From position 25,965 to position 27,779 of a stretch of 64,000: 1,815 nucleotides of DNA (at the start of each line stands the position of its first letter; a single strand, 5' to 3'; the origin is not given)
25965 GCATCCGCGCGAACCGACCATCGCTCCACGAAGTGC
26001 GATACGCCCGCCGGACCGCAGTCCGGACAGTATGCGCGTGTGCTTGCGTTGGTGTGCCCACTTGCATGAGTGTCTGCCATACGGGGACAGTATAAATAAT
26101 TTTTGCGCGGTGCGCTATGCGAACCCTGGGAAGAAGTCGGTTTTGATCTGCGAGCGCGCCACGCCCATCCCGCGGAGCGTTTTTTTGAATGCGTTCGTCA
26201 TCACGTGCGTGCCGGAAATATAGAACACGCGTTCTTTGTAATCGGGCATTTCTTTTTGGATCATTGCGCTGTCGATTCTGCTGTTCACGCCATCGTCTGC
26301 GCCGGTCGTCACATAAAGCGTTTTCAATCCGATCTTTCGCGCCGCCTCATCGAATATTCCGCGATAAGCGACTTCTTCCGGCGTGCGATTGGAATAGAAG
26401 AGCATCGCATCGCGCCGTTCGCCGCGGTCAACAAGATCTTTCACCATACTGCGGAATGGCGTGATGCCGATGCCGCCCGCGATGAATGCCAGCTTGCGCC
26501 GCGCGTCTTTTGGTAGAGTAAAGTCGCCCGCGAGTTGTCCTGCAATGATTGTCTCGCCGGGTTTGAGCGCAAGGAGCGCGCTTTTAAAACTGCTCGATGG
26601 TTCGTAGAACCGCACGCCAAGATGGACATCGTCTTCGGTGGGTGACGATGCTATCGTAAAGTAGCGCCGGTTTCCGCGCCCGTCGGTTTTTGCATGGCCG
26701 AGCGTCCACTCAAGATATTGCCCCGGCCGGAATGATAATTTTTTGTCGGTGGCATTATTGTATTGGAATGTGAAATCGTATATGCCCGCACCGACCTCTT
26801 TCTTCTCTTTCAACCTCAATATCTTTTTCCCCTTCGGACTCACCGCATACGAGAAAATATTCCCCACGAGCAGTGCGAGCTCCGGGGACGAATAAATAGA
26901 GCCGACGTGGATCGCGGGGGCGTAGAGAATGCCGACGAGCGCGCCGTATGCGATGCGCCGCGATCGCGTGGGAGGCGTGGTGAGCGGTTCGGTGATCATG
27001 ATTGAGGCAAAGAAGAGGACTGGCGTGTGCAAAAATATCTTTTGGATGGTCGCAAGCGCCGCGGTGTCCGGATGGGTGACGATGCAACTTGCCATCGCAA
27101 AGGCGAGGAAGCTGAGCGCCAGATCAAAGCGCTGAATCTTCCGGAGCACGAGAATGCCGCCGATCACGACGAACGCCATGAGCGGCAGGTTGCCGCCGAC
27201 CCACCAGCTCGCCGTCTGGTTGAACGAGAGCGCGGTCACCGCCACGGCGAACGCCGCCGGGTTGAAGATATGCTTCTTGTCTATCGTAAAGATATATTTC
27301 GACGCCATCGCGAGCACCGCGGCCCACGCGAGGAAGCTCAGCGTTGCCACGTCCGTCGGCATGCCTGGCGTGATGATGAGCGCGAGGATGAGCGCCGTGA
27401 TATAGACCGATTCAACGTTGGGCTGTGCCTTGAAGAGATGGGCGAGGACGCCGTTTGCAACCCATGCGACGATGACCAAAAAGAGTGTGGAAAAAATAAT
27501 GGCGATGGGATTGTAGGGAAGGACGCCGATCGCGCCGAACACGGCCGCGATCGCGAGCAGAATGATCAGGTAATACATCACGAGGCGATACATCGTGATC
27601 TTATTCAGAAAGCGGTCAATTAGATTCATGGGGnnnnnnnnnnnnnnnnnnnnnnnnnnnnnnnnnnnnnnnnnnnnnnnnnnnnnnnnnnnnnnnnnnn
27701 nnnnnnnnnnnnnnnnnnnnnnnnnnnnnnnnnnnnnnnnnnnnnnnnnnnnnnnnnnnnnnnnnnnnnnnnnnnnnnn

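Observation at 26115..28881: Three-gene flavinylation-linked membrane redox operon: FMN-binding protein, ApbE, and an RnfD-like/FNR fusion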

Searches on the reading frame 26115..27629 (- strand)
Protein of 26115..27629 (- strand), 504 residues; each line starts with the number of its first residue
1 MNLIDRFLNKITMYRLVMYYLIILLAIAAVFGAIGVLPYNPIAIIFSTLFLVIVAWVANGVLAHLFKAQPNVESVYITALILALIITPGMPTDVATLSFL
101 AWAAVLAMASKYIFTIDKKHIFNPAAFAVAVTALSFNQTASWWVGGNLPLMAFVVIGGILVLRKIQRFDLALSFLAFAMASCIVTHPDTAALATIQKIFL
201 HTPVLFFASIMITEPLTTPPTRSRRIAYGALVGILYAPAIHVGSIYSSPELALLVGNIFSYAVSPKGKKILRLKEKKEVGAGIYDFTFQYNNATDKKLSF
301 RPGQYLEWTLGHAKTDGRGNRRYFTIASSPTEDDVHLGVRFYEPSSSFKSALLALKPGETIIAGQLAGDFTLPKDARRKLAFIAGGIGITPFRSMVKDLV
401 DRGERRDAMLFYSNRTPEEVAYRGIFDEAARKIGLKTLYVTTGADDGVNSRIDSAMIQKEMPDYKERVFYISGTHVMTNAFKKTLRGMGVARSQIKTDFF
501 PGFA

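Call 3: search_protein_families(library=pfam, proteins=[window:26115-27629:-], max_evalue=0.01)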
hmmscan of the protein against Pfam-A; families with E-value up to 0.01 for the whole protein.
window:26115-27629:- (504 aa): 3 families
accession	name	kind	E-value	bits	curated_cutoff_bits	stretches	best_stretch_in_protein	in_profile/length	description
PF00175.26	NAD_binding_1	-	4.2e-12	47.1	22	1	382-482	1-108/109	Oxidoreductase NAD-binding domain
PF03116.20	NQR2_RnfD_RnfE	-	3e-11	43.7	27.7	2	151-260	176-283/296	NQR2, RnfD, RnfE family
PF08030.17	NAD_binding_6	-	0.0018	18.8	22.2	1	379-420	3-49/156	Ferric reductase NAD binding domain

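Call 4: search_protein_families(library=ncbifam, proteins=[window:26115-27629:-], max_evalue=0.01)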
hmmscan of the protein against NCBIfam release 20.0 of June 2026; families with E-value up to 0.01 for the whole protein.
window:26115-27629:- (504 aa): 23 families
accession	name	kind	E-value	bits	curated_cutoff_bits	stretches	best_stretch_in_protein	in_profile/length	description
NF009805.0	PRK13289.1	equivalog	2e-21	76.4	432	1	268-500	154-392/399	NO-inducible flavohemoprotein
TIGR02160.1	PA_CoA_Oxy5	hypoth_equivalog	1.7e-15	56.7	420.8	1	285-500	18-241/352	1,2-phenylacetyl-CoA epoxidase subunit PaaE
NF007964.0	PRK10684.1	equivalog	2.1e-14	53.3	383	1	299-500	36-237/333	NADH oxidoreductase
NF005963.0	PRK08051.1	equivalog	7e-14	51.7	230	1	284-500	15-230/233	NAD(P)H-flavin reductase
NF058606.1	GlBtMonoRdsGbcB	equivalog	1.9e-12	46.8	500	1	287-495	30-242/362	glycine betaine monooxygenase reductase subunit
NF045803.1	MethMoxFADbindMmoC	equivalog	2.2e-12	46.4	500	1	277-496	115-336/343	aromatic/alkene monooxygenase hydroxylase FAD-binding subunit MmoC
NF040810.1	BenC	equivalog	2.6e-12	46.6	430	1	287-496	121-326/333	benzoate 1,2-dioxygenase electron transfer component BenC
TIGR01941.1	nqrF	equivalog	1.8e-11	43.6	295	1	344-500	230-403/405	NADH:ubiquinone reductase (Na(+)-transporting) subunit F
NF040830.1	sulfhyd_ShyC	equivalog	1.3e-08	34.4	600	1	275-423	13-154/288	NAD(P)-dependent hydrogenase/sulfhydrogenase 2 subunit gamma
NF008822.0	PRK11872.1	equivalog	3.1e-08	33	402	1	292-498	129-333/341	anthranilate 1,2-dioxygenase electron transfer component AntC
NF006220.0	PRK08345.1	subfamily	2.1e-07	30.4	395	1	269-423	14-160/294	cytochrome-c3 hydrogenase subunit gamma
NF052252.1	flav_redu_LuxG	exception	6.3e-07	28.8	340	1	287-420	15-145/232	flavin mononucleotide reductase LuxG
NF000796.0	PRK00054.1-1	equivalog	4e-06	26.3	224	1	347-446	62-156/254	dihydroorotate dehydrogenase electron transfer subunit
TIGR01946.1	rnfD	subfamily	5e-06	26.1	207.05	1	152-237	204-290/327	RnfABCDGE type electron transport complex subunit D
NF000799.0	PRK00054.1-4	equivalog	5e-05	22.5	314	1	268-485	4-206/258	dihydroorotate dehydrogenase electron transfer subunit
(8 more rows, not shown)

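Call 7: find_homologous_proteins(query=window:26115-27629:-)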
Query window:26115-27629:- (504 aa): 7951 proteins with E <= 0.001 among 8000 candidates; the best 120 are listed.
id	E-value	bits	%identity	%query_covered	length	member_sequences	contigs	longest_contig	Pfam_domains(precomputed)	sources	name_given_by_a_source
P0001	0.0e+0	1115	100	100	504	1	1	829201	PF00175.27,PF03116.21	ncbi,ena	-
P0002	5.2e-278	941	82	100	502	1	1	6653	PF00175.27,PF03116.21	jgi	jgi:glycine betaine catabolism B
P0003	1.3e-252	857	74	100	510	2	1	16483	PF00175.27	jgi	-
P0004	2.0e-248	843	75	100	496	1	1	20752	PF00175.27,PF03116.21,PF00970.31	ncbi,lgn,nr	ncbi:MAG TPA: RnfABCDGE type electron transport complex subunit D [Candidatus Paceibacterota bacteri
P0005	4.6e-248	842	73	100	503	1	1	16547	PF00175.27,PF03116.21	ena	-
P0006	4.8e-248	842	72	100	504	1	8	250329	PF00175.27,PF03116.21,PF08030.18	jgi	jgi:ferredoxin-NADP reductase/Na+-translocating ferredoxin:NAD+ oxidoreductase RnfD subunit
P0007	3.4e-246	836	74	100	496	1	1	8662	PF00175.27,PF03116.21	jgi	jgi:glycine betaine catabolism B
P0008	5.7e-245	832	72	100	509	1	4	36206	PF00175.27,PF03116.21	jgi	jgi:ferredoxin-NADP reductase/Na+-translocating ferredoxin:NAD+ oxidoreductase RnfD subunit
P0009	3.5e-243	826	72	100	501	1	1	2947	PF00175.27,PF03116.21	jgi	jgi:ferredoxin-NADP reductase/Na+-translocating ferredoxin:NAD+ oxidoreductase RnfD subunit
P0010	4.4e-243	825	73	100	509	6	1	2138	PF00175.27,PF03116.21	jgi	-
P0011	8.0e-243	825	73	100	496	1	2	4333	PF00175.27,PF03116.21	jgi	-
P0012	1.3e-242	824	73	100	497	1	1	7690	PF00175.27,PF03116.21,PF00970.31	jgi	jgi:ferredoxin-NADP reductase/Na+-translocating ferredoxin:NAD+ oxidoreductase RnfD subunit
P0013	2.6e-242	823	71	100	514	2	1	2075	PF00175.27,PF03116.21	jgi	jgi:ferredoxin-NADP reductase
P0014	9.3e-242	821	75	98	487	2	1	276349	PF00175.27,PF03116.21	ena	-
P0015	2.0e-241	820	76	98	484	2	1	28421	PF00175.27,PF03116.21,PF00970.31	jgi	jgi:ferredoxin-NADP reductase/Na+-translocating ferredoxin:NAD+ oxidoreductase RnfD subunit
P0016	4.5e-241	819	72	100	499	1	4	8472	PF00175.27,PF03116.21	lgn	-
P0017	7.3e-241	818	72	100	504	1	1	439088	PF00175.27,PF03116.21,PF00970.31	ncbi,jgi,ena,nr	ncbi:MAG TPA: RnfABCDGE type electron transport complex subunit D [Candidatus Paceibacterota bacteri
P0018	1.2e-240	817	72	100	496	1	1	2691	PF00175.27,PF03116.21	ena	-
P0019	1.4e-240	817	72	100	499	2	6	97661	PF00175.27,PF03116.21,PF00970.31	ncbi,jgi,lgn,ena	-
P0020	1.5e-240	817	73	100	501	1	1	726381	PF00175.27,PF03116.21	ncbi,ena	-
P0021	5.1e-240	815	72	100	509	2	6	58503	PF00175.27,PF03116.21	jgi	jgi:ferredoxin-NADP reductase/Na+-translocating ferredoxin:NAD+ oxidoreductase RnfD subunit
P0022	8.8e-240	814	72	100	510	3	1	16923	PF00175.27,PF03116.21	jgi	jgi:ferredoxin-NADP reductase/Na+-translocating ferredoxin:NAD+ oxidoreductase RnfD subunit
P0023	1.7e-239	814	72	100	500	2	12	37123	PF00175.27,PF03116.21,PF00970.31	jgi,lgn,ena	-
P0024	2.0e-239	813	72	100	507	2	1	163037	PF00175.27,PF03116.21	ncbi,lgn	ncbi:MAG: RnfABCDGE type electron transport complex subunit D [Minisyncoccia bacterium]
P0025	3.5e-239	812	72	100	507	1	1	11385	PF00175.27,PF03116.21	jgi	-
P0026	4.4e-239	812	73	100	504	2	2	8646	PF00175.27,PF03116.21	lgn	-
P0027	1.5e-238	810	72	100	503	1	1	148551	PF00175.27,PF03116.21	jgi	jgi:ferredoxin-NADP reductase/Na+-translocating ferredoxin:NAD+ oxidoreductase RnfD subunit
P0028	1.9e-238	810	72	100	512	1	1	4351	PF00175.27,PF03116.21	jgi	jgi:glycine betaine catabolism B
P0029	2.1e-238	810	72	100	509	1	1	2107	PF00175.27,PF03116.21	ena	-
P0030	2.7e-238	810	73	100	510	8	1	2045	PF00175.27,PF03116.21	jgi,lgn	jgi:ferredoxin-NADP reductase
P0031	3.8e-238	809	71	100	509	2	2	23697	PF00175.27,PF03116.21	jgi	jgi:ferredoxin-NADP reductase/Na+-translocating ferredoxin:NAD+ oxidoreductase RnfD subunit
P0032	8.0e-237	805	70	100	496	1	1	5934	PF00175.27,PF03116.21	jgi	-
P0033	8.6e-237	805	70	100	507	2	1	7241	PF00175.27,PF03116.21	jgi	jgi:ferredoxin-NADP reductase/Na+-translocating ferredoxin:NAD+ oxidoreductase RnfD subunit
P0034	1.1e-236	804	73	100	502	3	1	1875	PF00175.27,PF03116.21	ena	-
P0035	3.0e-236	803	71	100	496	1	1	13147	PF00175.27,PF03116.21,PF00970.31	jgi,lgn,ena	jgi:ferredoxin-NADP reductase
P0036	2.0e-235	800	71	100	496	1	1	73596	PF00175.27,PF03116.21,PF00970.31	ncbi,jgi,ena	ncbi:MAG TPA: RnfABCDGE type electron transport complex subunit D [Candidatus Paceibacterota bacteri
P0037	6.9e-235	798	70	100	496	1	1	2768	PF00175.27,PF03116.21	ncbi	-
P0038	1.6e-234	797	70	100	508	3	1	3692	PF00175.27,PF03116.21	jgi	jgi:ferredoxin-NADP reductase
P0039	5.9e-233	792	70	100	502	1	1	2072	PF00175.27,PF03116.21,PF00970.31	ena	-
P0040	7.4e-233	792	70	100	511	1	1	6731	PF00175.27,PF03116.21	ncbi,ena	-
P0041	4.7e-230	782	69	100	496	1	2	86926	PF00175.27,PF03116.21,PF00970.31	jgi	jgi:ferredoxin-NADP reductase/Na+-translocating ferredoxin:NAD+ oxidoreductase RnfD subunit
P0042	1.7e-229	781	68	100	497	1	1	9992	PF00175.27,PF03116.21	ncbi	-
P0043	3.0e-229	780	68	100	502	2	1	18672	PF00175.27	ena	-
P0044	5.8e-229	779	66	100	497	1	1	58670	PF00175.27,PF03116.21,PF08030.18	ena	-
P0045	8.6e-229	778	69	100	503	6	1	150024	PF00175.27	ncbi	-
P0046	6.5e-228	775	69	100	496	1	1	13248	PF00175.27,PF03116.21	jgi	jgi:ferredoxin-NADP reductase/Na+-translocating ferredoxin:NAD+ oxidoreductase RnfD subunit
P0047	1.9e-227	774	68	100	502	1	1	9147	PF00175.27,PF03116.21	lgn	-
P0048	8.0e-227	772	68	100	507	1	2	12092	PF00175.27,PF03116.21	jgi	jgi:ferredoxin-NADP reductase/Na+-translocating ferredoxin:NAD+ oxidoreductase RnfD subunit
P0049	3.4e-226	770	67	100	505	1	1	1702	PF00175.27,PF03116.21,PF00970.31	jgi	jgi:ferredoxin-NADP reductase/Na+-translocating ferredoxin:NAD+ oxidoreductase RnfD subunit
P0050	1.5e-225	768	69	100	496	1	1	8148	PF00175.27,PF03116.21,PF00970.31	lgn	-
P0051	3.3e-225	766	68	99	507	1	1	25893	PF00175.27,PF03116.21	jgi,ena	-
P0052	1.4e-224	764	68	100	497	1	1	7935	PF00175.27,PF03116.21,PF00970.31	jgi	jgi:ferredoxin-NADP reductase/Na+-translocating ferredoxin:NAD+ oxidoreductase RnfD subunit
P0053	2.7e-224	763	68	99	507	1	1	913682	PF00175.27,PF03116.21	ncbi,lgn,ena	-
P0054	7.6e-224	762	67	100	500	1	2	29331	PF00175.27,PF03116.21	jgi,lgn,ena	jgi:ferredoxin-NADP reductase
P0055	9.9e-224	762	68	100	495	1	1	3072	PF00175.27,PF03116.21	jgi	jgi:ferredoxin-NADP reductase/Na+-translocating ferredoxin:NAD+ oxidoreductase RnfD subunit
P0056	2.2e-223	760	67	100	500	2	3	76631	PF00175.27,PF03116.21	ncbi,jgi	jgi:ferredoxin-NADP reductase/Na+-transporting NADH:ubiquinone oxidoreductase subunit NqrB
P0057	2.8e-223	760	68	98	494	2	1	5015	PF00175.27,PF03116.21,PF00970.31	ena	-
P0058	5.6e-223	759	67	100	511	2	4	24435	PF00175.27,PF03116.21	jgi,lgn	jgi:ferredoxin-NADP reductase/Na+-translocating ferredoxin:NAD+ oxidoreductase RnfD subunit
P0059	1.2e-222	758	67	100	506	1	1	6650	PF00175.27,PF03116.21,PF00970.31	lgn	-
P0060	3.4e-222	756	67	100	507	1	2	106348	PF00175.27,PF03116.21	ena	-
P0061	2.4e-221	754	67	99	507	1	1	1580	PF00175.27,PF03116.21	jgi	-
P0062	3.0e-221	753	65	100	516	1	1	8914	PF00175.27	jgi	jgi:ferredoxin-NADP reductase/Na+-translocating ferredoxin:NAD+ oxidoreductase RnfD subunit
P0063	5.2e-221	753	67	100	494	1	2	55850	PF00175.27,PF03116.21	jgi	jgi:ferredoxin-NADP reductase/Na+-translocating ferredoxin:NAD+ oxidoreductase RnfD subunit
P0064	5.9e-221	752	67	100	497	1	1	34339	PF00175.27,PF03116.21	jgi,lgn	-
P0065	1.2e-220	751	67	100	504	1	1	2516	PF00175.27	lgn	-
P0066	1.4e-220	751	66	100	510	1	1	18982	PF00175.27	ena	-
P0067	2.4e-220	750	66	100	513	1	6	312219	PF00175.27,PF03116.21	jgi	jgi:ferredoxin-NADP reductase/Na+-transporting NADH:ubiquinone oxidoreductase subunit NqrB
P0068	5.4e-219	746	66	100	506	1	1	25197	PF00175.27,PF03116.21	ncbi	-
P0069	2.5e-218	744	67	100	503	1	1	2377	PF00175.27,PF03116.21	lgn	-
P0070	3.1e-217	740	66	100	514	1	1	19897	PF00175.27,PF03116.21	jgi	jgi:glycine betaine catabolism B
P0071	1.3e-216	738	67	100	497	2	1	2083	PF00175.27,PF03116.21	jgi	jgi:glycine betaine catabolism B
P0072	1.4e-216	738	66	100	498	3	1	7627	PF00175.27,PF03116.21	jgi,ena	-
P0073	3.2e-216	737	65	100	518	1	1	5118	PF00175.27,PF03116.21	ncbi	-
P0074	5.8e-216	736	65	100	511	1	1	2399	PF00175.27,PF03116.21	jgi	jgi:ferredoxin-NADP reductase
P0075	6.1e-215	733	65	100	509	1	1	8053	PF00175.27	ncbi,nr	ncbi:MAG: RnfABCDGE type electron transport complex subunit D [Candidatus Pacebacteria bacterium]|nr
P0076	1.8e-214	731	64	100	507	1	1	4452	PF00175.27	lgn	-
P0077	5.7e-214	729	64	100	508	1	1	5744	PF00175.27,PF03116.21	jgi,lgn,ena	-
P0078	1.1e-213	728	65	100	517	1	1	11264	PF00175.27,PF03116.21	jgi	jgi:ferredoxin-NADP reductase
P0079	6.4e-213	726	64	100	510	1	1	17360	PF00175.27,PF03116.21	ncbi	-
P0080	6.6e-213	726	64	100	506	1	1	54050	PF00175.27,PF03116.21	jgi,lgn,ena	-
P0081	2.0e-212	724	63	100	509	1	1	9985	PF00175.27,PF03116.21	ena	-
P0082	5.8e-212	723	63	100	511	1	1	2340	PF00175.27,PF03116.21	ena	-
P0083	7.2e-212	722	63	100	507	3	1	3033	PF00175.27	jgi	jgi:glycine betaine catabolism B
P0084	7.7e-212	722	70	90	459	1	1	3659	PF00175.27,PF03116.21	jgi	jgi:ferredoxin-NADP reductase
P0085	1.1e-211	722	64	100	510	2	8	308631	PF00175.27,PF03116.21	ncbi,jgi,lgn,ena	ncbi:MAG: RnfABCDGE type electron transport complex subunit D [Minisyncoccia bacterium]|jgi:ferredox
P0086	1.9e-211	721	65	100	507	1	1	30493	PF00175.27,PF03116.21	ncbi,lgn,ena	-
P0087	6.6e-210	716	64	100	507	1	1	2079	PF00175.27,PF03116.21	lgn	-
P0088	8.8e-210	716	63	99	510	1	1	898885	PF00175.27,PF03116.21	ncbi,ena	-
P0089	1.3e-209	715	63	100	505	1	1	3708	PF00175.27,PF03116.21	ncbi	-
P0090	2.6e-209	714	63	100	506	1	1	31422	PF00175.27,PF03116.21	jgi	jgi:glycine betaine catabolism B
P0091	5.2e-209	713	62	100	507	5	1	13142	PF00175.27,PF03116.21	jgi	-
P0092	3.1e-208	710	63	100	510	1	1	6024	PF00175.27,PF03116.21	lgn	-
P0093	4.1e-208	710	63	100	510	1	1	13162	PF00175.27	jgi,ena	-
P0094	1.0e-207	709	63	100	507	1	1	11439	PF00175.27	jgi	jgi:glycine betaine catabolism B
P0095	1.1e-207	709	63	97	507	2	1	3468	PF00175.27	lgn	-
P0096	2.3e-207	708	62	100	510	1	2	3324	PF00175.27,PF03116.21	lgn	-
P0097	3.2e-207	707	62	100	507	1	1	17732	PF00175.27,PF03116.21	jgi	jgi:ferredoxin-NADP reductase/Na+-translocating ferredoxin:NAD+ oxidoreductase RnfD subunit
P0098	4.9e-207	707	63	99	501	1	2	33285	PF00175.27,PF03116.21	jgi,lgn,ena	jgi:ferredoxin-NADP reductase/Na+-translocating ferredoxin:NAD+ oxidoreductase RnfD subunit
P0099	7.4e-207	706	62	100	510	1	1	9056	PF00175.27,PF03116.21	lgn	-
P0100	2.8e-206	704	62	100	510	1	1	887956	PF00175.27,PF03116.21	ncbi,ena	-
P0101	3.2e-206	704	62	100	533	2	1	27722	PF00175.27,PF03116.21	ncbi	-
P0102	1.2e-205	702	61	100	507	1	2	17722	PF00175.27,PF03116.21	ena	-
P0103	1.4e-205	702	63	100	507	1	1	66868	PF00175.27,PF03116.21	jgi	jgi:ferredoxin-NADP reductase/Na+-translocating ferredoxin:NAD+ oxidoreductase RnfD subunit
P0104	2.6e-205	701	56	100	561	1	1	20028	PF00175.27,PF03116.21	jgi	jgi:ferredoxin-NADP reductase/Na+-translocating ferredoxin:NAD+ oxidoreductase RnfD subunit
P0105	3.5e-205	700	62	100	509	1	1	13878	PF00175.27,PF03116.21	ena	-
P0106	3.6e-205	700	63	100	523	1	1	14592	PF00175.27,PF03116.21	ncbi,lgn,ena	-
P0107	1.7e-204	698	61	100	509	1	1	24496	PF00175.27,PF03116.21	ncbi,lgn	-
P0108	2.0e-204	698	61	100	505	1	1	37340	PF00175.27,PF03116.21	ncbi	ncbi:MAG: RnfABCDGE type electron transport complex subunit D [Minisyncoccia bacterium]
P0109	6.7e-204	696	63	100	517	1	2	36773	PF00175.27,PF03116.21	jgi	jgi:ferredoxin-NADP reductase/Na+-translocating ferredoxin:NAD+ oxidoreductase RnfD subunit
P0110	7.4e-204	696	61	100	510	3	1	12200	PF00175.27,PF03116.21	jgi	-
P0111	4.2e-203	694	62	100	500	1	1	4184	PF00175.27,PF03116.21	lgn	-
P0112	5.2e-203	693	62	100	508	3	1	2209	PF00175.27,PF03116.21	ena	-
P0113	1.4e-202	692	61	99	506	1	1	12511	PF00175.27,PF03116.21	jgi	jgi:ferredoxin-NADP reductase/Na+-translocating ferredoxin:NAD+ oxidoreductase RnfD subunit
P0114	7.0e-202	689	61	100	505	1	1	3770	PF00175.27,PF03116.21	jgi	jgi:ferredoxin-NADP reductase/Na+-translocating ferredoxin:NAD+ oxidoreductase RnfD subunit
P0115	7.2e-202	689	59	100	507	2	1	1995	PF00175.27,PF03116.21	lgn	-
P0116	1.1e-201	689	60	100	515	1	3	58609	PF00175.27,PF03116.21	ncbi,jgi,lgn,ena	jgi:ferredoxin-NADP reductase/Na+-translocating ferredoxin:NAD+ oxidoreductase RnfD subunit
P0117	1.2e-201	689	62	100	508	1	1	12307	PF00175.27,PF03116.21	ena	-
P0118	2.0e-201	688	62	100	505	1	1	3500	PF00175.27,PF03116.21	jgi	jgi:ferredoxin-NADP reductase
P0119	6.8e-201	686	60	100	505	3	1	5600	PF00175.27,PF03116.21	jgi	jgi:ferredoxin-NADP reductase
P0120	8.7e-201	686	60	100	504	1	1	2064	PF00175.27,PF03116.21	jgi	jgi:ferredoxin-NADP reductase/Na+-translocating ferredoxin:NAD+ oxidoreductase RnfD subunit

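Call 13: find_related_loci(query=window:26115-27629:-, collection=genome_contigs, flank=6000)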
Query window:26115-27629:- (504 aa) in genome_contigs; peptide patterns used: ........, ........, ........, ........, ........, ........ (x = any residue, [..] = any of these).
225 stretches matched a pattern; 134 encode a relative of the query (tblastn E <= 1e-3); the best 80 are kept; 80 distinct loci.
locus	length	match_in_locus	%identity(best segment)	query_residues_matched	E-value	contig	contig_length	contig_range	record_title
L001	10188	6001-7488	75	1-504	0e+0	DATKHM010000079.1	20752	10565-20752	MAG TPA_asm: Candidatus Paceibacterota bacterium isolate SMAG_U14577 k141_289546, whole genome shotgun sequence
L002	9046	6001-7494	72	1-504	0e+0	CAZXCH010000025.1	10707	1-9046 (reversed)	MAG TPA_asm: uncultured Candidatus Saccharibacteria bacterium isolate binchicken_co241_385 genome assembly, contig: NODE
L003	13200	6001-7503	72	1-501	0e+0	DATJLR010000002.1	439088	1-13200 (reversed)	MAG TPA_asm: Candidatus Paceibacterota bacterium isolate SMAG_U14814 k141_1012015, whole genome shotgun sequence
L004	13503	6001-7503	73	1-504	0e+0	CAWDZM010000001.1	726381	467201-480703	MAG: uncultured bacterium isolate MFD01223.bin.1.73 genome assembly, contig: contig_20113, whole genome shotgun sequence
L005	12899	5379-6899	72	1-504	0e+0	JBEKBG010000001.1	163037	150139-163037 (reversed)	MAG: Minisyncoccia bacterium isolate SPRUCE 130 SPRUCE_130_1, whole genome shotgun sequence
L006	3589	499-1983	71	1-503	0e+0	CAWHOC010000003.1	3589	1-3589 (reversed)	MAG: uncultured bacterium isolate MFD04780.bin.2.65 genome assembly, contig: contig_119884, whole genome shotgun sequenc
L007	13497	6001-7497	67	1-504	0e+0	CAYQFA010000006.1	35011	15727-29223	MAG TPA_asm: uncultured Candidatus Saccharibacteria bacterium isolate binchicken_co3_503 genome assembly, contig: NODE_3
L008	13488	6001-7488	71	1-504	0e+0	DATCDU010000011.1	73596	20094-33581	MAG TPA_asm: Candidatus Paceibacterota bacterium isolate SMAG_U7734 k141_42661, whole genome shotgun sequence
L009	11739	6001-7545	60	1-503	0e+0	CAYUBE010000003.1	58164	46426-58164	MAG TPA_asm: uncultured Candidatus Saccharibacteria bacterium isolate binchicken_co3_598 genome assembly, contig: NODE_1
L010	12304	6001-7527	61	1-503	0e+0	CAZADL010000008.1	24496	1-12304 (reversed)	MAG TPA_asm: uncultured Candidatus Saccharibacteria bacterium isolate SRP271791_co2_38 genome assembly, contig: NODE_429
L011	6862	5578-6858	71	1-429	0e+0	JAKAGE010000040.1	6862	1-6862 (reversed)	MAG: bacterium isolate WY2.bin145 NODE_20083_length_6862_cov_1.451522, whole genome shotgun sequence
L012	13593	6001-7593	61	1-504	0e+0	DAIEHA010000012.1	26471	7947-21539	MAG TPA_asm: Candidatus Parcubacteria bacterium isolate clean996 NODE_12_length_26471_cov_6.842654, whole genome shotgun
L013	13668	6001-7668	58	1-504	0e+0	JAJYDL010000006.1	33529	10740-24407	MAG: bacterium isolate BP9.bin97 NODE_2112_length_33529_cov_1.424496, whole genome shotgun sequence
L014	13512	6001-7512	59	2-504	0e+0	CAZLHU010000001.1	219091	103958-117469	MAG TPA_asm: uncultured Candidatus Saccharibacteria bacterium isolate binchicken_co3_595 genome assembly, contig: NODE_6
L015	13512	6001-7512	57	1-504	0e+0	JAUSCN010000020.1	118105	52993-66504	MAG: bacterium isolate E14_concoct.bin.140 E14_k141_115733, whole genome shotgun sequence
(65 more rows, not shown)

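Call 23: predict_structure(alignment_id=A1)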
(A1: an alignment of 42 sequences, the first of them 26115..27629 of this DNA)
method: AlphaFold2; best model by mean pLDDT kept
length: 504 residues; sequences in the alignment: 42
mean_pLDDT: 84.4   pTM: 0.77
mean pLDDT of the five models: 84.4, 83.3, 81.9, 79.2, 74.6
residues with pLDDT >= 90: 190; 70-90: 264; 50-70: 45; < 50: 5
segments of 3 or more residues with pLDDT < 50: 501-504
pLDDT, mean of each block of 10 residues (from residue 1): 76 86 93 89 95 94 80 86 90 91 92 74 84 76 73 89 86 93 89 87 84 77 88 86 71 87 76 91 90 70 81 57 80 89 76 88 74 91 89 94 93 88 93 93 62 91 95 86 94 84 39
secondary structure, 60 per line:
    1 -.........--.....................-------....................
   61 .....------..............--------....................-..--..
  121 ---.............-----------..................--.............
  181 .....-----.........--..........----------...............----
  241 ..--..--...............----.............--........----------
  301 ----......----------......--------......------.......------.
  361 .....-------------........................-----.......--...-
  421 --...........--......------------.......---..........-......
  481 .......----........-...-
elements in order: H2-10 H13-33 H41-65 H72-85 H94-113 H124-136 H148-165 H168-185 H191-199 H202-211 H222-236 H249-263 E268-280 E283-290 E305-310 E321-326 E335-340 H347-353 E360-365 E379-385 H386-402 E408-414 H423-433 E436-441 H454-460 E467-473 H475-487 E495-499
